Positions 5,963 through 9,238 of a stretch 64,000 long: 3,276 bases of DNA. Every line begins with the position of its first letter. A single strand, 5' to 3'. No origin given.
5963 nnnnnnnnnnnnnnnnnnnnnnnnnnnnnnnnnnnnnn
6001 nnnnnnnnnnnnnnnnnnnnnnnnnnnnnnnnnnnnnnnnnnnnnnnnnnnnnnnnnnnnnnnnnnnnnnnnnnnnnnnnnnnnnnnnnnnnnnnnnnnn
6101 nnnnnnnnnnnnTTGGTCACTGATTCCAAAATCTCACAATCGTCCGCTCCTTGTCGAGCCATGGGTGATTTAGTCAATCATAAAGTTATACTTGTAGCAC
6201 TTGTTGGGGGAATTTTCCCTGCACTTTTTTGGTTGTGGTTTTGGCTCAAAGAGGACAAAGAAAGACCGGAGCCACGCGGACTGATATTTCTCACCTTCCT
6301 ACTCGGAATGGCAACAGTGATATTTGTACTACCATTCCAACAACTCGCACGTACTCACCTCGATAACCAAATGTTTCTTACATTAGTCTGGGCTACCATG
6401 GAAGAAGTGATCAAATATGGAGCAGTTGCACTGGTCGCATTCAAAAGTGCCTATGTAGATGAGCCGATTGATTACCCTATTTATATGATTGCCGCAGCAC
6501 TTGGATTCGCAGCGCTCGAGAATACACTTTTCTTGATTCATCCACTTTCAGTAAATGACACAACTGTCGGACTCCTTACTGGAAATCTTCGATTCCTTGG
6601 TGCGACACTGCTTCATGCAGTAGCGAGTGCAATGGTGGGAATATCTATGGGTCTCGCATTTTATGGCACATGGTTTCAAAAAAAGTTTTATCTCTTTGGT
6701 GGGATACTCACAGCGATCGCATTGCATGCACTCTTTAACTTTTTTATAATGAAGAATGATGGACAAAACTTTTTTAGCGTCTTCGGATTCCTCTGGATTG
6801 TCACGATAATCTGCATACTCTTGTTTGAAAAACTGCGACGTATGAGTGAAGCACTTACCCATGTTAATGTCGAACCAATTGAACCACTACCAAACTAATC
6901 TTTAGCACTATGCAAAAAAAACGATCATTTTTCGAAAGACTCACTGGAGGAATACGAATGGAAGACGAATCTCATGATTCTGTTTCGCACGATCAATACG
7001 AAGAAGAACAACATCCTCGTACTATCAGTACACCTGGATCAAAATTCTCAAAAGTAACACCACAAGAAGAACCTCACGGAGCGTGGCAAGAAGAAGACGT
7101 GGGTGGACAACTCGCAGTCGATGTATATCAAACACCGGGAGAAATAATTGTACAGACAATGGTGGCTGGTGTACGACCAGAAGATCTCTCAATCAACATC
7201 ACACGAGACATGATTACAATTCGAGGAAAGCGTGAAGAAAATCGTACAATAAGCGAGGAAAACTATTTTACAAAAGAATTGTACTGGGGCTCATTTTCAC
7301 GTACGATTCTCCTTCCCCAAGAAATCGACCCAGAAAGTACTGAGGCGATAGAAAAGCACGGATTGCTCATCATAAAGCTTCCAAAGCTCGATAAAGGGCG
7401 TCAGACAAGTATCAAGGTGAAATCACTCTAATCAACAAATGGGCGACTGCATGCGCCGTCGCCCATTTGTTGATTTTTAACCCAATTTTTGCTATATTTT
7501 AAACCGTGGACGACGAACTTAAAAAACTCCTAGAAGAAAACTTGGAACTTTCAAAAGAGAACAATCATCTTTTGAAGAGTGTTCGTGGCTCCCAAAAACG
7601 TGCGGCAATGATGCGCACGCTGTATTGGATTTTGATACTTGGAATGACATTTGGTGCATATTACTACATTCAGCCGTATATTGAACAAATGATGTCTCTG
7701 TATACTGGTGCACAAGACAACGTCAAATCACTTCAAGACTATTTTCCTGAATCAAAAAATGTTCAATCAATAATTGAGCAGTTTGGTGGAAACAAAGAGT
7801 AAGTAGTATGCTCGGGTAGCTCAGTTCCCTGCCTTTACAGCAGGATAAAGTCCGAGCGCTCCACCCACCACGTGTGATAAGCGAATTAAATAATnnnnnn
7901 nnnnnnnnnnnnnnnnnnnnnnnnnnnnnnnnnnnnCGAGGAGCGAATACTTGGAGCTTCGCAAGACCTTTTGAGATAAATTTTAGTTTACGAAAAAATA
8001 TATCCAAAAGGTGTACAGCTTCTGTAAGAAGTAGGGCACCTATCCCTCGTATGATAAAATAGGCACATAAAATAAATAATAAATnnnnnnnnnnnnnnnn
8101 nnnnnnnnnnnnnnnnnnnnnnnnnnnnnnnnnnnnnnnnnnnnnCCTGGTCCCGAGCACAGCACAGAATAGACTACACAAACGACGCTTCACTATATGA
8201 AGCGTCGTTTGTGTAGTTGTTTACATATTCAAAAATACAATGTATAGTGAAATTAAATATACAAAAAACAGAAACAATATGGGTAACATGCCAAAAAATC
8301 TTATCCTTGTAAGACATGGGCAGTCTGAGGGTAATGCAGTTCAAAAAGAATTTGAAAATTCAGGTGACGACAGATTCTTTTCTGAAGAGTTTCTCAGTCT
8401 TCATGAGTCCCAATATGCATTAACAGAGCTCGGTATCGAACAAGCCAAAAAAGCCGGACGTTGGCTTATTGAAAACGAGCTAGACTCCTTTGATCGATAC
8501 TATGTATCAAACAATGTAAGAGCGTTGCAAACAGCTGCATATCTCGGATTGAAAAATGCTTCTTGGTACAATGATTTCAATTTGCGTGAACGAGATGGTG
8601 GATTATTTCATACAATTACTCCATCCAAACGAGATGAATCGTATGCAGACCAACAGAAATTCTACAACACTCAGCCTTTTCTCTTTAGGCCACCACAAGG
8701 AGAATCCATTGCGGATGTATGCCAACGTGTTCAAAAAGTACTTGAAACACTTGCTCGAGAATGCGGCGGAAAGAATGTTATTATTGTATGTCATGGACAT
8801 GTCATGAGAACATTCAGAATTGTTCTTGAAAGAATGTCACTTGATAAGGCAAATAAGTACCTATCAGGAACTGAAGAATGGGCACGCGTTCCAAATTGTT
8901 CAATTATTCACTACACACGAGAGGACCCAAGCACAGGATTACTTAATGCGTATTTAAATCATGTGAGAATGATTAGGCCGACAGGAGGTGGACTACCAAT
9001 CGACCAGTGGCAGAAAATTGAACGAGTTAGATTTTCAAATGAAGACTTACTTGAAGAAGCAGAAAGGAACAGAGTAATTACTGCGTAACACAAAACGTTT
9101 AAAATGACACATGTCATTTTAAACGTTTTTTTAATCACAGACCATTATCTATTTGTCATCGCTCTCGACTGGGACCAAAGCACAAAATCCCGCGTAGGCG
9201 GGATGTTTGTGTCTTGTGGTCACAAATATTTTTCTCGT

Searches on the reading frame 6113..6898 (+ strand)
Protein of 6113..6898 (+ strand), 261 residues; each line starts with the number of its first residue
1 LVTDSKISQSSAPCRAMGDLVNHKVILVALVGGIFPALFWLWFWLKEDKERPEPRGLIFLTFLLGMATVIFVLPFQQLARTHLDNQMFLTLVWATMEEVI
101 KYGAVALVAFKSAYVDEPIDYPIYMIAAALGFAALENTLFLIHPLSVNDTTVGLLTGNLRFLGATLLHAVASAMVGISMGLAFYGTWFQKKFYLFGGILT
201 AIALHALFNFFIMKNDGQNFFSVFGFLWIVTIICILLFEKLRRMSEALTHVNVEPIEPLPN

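Call 57: search_protein_families(library=pfam, proteins=[window:6113-6898:+], max_evalue=0.001)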
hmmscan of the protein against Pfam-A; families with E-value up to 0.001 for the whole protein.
window:6113-6898:+ (261 aa): 1 family
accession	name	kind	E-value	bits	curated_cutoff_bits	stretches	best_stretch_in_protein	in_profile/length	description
PF13367.11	PrsW-protease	-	1e-26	94.2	23.5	1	53-232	1-192/196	PrsW family intramembrane metalloprotease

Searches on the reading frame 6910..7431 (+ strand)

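Call 57: search_protein_families(library=pfam, proteins=[window:6910-7431:+], max_evalue=0.001)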
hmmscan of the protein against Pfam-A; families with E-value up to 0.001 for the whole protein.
window:6910-7431:+ (173 aa): 1 family
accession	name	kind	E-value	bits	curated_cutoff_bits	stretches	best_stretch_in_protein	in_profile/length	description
PF00011.27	HSP20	-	8.5e-16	58.4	20.8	1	73-167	3-96/102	Hsp20/alpha crystallin family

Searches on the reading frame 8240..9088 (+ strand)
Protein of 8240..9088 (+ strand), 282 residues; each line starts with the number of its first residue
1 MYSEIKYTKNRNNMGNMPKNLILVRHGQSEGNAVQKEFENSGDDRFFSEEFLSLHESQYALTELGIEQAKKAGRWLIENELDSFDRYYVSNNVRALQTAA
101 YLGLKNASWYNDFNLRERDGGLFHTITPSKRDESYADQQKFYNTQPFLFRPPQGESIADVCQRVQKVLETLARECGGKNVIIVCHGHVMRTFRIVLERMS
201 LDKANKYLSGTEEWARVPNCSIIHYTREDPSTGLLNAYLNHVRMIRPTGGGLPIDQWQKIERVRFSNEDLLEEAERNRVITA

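Call 57: search_protein_families(library=pfam, proteins=[window:8240-9088:+], max_evalue=0.001)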
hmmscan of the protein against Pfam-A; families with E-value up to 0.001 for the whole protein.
window:8240-9088:+ (282 aa): 1 family
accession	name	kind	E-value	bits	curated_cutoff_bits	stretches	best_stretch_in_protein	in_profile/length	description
PF00300.27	His_Phos_1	-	3.6e-31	108.8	21.7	1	21-207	1-169/194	Histidine phosphatase superfamily (branch 1)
